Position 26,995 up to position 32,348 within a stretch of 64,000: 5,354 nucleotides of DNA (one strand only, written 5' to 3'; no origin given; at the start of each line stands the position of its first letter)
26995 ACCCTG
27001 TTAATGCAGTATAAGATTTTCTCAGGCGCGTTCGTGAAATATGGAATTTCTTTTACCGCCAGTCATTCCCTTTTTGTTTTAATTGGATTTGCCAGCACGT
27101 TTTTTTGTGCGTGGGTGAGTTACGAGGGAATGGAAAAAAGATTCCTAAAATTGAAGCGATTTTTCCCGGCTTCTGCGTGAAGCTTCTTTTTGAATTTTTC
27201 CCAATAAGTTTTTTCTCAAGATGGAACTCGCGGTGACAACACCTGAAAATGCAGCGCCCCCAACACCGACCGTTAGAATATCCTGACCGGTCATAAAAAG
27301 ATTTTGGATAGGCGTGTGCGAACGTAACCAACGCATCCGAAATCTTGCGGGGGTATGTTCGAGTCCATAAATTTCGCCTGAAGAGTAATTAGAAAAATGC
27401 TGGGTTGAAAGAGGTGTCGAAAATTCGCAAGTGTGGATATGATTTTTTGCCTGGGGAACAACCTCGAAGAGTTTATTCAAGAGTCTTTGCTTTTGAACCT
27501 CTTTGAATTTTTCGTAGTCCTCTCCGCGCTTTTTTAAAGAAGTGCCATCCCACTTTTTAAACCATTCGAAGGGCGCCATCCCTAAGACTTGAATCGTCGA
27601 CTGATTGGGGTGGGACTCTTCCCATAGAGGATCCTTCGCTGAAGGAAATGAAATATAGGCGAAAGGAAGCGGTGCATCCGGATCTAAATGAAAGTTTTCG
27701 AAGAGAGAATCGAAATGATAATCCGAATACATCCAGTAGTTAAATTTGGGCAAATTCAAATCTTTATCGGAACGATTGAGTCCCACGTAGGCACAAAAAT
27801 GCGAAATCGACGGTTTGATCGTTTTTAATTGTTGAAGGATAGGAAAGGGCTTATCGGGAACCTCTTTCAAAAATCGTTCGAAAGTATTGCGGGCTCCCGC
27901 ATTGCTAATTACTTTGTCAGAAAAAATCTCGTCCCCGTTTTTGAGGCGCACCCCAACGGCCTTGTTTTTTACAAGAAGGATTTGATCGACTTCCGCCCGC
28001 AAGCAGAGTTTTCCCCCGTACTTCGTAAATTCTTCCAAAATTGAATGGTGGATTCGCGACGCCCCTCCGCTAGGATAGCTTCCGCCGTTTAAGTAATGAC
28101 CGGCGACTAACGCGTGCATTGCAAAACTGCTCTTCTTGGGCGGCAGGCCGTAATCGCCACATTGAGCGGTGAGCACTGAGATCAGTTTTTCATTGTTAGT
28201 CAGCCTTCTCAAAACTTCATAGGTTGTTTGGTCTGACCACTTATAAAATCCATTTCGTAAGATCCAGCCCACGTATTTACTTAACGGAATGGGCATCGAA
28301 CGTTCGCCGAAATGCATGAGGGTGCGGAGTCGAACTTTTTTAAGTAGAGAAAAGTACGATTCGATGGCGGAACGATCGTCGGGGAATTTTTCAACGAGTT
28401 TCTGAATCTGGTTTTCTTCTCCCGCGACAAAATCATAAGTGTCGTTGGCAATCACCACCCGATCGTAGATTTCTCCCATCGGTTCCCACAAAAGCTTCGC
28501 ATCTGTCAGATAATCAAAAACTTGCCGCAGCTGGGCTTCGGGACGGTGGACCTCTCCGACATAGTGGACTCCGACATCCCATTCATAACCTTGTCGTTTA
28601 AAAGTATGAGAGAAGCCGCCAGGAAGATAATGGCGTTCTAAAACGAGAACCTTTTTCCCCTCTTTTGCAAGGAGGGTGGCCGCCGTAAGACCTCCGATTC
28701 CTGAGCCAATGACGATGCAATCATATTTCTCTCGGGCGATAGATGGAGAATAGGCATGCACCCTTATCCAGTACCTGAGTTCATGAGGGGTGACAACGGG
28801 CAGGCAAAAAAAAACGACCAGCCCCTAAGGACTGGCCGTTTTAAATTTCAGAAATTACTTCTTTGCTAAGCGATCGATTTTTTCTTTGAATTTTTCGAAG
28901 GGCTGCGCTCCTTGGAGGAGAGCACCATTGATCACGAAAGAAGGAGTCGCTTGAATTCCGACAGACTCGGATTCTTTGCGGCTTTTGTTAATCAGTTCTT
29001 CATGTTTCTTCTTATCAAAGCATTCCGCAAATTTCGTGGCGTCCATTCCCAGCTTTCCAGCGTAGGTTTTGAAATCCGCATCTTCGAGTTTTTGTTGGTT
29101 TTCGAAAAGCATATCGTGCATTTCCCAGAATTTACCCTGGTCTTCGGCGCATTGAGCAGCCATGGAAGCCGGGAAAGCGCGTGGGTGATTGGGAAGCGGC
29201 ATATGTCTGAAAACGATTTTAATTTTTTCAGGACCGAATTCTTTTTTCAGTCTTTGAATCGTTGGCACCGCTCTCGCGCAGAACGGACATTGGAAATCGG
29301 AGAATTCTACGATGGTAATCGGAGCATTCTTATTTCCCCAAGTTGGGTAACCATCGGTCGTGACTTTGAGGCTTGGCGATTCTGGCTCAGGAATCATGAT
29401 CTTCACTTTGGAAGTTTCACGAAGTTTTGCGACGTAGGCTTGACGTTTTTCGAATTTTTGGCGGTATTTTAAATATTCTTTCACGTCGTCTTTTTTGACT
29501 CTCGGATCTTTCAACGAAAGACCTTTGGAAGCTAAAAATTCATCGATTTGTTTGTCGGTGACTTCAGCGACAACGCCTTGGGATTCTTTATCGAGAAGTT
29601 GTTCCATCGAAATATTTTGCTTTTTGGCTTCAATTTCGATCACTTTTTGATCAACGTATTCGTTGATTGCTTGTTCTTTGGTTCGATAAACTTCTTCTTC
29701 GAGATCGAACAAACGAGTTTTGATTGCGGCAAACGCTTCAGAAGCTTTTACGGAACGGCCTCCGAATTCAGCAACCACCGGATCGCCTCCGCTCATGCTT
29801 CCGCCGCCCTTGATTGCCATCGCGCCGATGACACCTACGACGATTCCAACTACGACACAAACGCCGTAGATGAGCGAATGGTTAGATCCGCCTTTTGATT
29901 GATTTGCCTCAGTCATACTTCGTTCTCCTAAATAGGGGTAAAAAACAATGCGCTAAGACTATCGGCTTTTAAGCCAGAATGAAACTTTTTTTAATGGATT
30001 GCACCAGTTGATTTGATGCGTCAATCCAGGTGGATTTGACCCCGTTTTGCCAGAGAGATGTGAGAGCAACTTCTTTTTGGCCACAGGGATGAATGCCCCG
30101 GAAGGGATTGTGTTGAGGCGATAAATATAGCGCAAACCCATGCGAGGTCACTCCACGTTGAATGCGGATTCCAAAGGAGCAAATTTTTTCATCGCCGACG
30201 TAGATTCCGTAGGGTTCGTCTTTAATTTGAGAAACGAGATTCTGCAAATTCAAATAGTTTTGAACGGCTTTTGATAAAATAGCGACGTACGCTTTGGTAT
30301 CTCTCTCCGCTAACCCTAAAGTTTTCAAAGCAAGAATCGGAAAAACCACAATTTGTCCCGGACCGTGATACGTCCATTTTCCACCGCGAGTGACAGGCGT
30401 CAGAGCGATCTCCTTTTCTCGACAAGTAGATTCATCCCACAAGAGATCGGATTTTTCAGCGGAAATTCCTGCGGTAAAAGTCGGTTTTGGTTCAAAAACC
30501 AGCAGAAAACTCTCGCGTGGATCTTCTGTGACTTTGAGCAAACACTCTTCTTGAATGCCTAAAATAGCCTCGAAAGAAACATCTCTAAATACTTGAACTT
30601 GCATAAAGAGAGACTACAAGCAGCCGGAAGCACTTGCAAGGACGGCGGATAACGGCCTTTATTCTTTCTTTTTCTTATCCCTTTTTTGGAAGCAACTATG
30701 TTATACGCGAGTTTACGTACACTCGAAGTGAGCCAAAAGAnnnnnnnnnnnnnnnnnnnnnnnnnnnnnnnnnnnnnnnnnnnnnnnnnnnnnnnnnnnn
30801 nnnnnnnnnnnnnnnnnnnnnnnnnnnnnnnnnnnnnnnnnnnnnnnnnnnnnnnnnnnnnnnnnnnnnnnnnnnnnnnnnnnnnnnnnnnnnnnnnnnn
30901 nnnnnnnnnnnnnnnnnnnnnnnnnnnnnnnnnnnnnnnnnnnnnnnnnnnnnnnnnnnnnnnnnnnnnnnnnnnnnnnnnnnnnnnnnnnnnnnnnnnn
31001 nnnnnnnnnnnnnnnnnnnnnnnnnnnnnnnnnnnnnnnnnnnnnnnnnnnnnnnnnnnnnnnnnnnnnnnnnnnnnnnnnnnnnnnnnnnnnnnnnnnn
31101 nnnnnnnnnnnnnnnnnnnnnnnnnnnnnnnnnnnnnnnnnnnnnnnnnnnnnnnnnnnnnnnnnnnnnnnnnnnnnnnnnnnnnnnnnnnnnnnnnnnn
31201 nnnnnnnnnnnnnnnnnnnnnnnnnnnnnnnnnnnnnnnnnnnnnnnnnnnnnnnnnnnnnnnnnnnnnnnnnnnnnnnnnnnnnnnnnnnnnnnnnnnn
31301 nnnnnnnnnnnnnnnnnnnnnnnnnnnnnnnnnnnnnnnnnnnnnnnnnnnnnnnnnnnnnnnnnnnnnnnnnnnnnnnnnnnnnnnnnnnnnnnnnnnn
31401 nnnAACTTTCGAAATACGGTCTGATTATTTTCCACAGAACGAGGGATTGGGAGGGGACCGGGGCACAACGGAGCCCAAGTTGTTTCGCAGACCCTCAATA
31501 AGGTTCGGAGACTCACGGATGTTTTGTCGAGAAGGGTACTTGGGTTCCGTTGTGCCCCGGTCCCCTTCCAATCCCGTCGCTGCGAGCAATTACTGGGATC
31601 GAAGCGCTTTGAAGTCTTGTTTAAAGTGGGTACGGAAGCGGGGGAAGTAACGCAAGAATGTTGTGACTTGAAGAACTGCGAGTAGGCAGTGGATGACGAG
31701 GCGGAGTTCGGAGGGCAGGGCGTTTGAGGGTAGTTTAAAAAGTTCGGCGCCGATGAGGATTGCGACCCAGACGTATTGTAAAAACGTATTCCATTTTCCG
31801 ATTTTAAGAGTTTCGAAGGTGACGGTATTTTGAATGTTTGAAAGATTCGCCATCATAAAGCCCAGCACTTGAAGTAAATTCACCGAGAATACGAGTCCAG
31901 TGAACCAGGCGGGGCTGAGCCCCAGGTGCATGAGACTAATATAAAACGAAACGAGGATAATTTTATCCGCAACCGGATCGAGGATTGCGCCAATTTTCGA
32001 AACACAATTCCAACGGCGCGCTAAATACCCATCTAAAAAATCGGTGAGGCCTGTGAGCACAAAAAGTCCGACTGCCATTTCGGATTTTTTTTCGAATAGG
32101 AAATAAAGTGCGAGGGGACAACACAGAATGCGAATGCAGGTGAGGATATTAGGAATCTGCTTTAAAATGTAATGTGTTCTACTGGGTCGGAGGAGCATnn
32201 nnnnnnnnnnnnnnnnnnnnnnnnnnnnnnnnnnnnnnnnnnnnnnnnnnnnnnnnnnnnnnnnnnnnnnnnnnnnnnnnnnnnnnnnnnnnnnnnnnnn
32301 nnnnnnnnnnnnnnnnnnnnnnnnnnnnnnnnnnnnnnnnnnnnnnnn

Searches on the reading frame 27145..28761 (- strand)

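Call 93: search_protein_families(library=pfam, proteins=[window:27145-28761:-], max_evalue=0.0001)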
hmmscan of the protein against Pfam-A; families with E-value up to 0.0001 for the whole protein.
window:27145-28761:- (538 aa): 10 families
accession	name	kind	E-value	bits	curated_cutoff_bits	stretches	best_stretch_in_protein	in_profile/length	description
PF01593.30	Amino_oxidase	-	3.2e-20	73.3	19.8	1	22-515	1-443/443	Flavin containing amine oxidoreductase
PF13450.12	NAD_binding_8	-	4.8e-14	52.8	21.9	1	17-85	1-68/68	NAD(P)-binding Rossmann-like domain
PF01266.30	DAO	-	2.3e-10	41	27.9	1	14-51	1-39/353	FAD dependent oxidoreductase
PF00890.30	FAD_binding_2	-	4.5e-09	36.4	20.4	1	14-80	1-66/414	FAD binding domain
PF12831.13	FAD_oxidored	-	4.1e-06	26.8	27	1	14-50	1-37/416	FAD dependent oxidoreductase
PF03486.20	HI0933_like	-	7.4e-06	26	50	0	14-44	2-32/244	HI0933-like protein Rossmann domain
PF01946.23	Thi4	-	8.2e-06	25.7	26.2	1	13-49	18-55/235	Thi4 family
PF01134.28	GIDA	-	3.6e-05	23.4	22.1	0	14-42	1-29/391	Glucose inhibited division protein A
PF01494.25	FAD_binding_3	-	6.6e-05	22.7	22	0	13-44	2-33/349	FAD binding domain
PF00996.24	GDI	-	9.9e-05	21.5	23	0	11-52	3-44/436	GDP dissociation inhibitor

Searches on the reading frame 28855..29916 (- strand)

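Call 93: search_protein_families(library=pfam, proteins=[window:28855-29916:-], max_evalue=0.0001)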
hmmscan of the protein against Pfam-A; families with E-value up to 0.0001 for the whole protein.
window:28855-29916:- (353 aa): 2 families
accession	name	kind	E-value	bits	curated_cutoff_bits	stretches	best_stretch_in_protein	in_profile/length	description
PF13462.12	Thioredoxin_4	-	5.5e-33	114.9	23.2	1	190-348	5-164/165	Thioredoxin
PF01323.26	DSBA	-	2.1e-24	86.8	25.6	1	201-347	1-190/191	DSBA-like thioredoxin domain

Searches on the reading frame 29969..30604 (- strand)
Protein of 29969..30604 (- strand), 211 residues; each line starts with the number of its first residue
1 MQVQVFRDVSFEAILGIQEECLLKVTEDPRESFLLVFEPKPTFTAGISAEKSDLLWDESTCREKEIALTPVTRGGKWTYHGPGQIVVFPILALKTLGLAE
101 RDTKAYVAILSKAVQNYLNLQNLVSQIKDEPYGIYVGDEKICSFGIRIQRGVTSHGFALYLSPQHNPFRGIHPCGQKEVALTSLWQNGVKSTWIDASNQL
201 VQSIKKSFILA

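Call 93: search_protein_families(library=pfam, proteins=[window:29969-30604:-], max_evalue=0.0001)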
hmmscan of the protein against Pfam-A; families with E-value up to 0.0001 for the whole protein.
window:29969-30604:- (211 aa): 2 families
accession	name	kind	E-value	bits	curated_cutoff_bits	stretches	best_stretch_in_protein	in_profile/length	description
PF21948.1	LplA-B_cat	-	4.7e-26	92.4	27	1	15-179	6-163/200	Lipoyl protein ligase A/B catalytic domain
PF03099.24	BPL_LplA_LipB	-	2.4e-05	24.7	21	1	59-159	19-128/133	Biotin/lipoate A/B protein ligase family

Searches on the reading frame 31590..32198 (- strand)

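Call 17: search_protein_families(library=pfam, proteins=[window:31590-32198:-], max_evalue=0.001)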
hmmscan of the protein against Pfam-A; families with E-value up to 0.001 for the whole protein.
window:31590-32198:- (202 aa): 1 family
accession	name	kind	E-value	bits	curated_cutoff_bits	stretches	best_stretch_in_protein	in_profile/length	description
PF01066.26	CDP-OH_P_transf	-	3.4e-32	112.4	22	1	14-162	2-138/152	CDP-alcohol phosphatidyltransferase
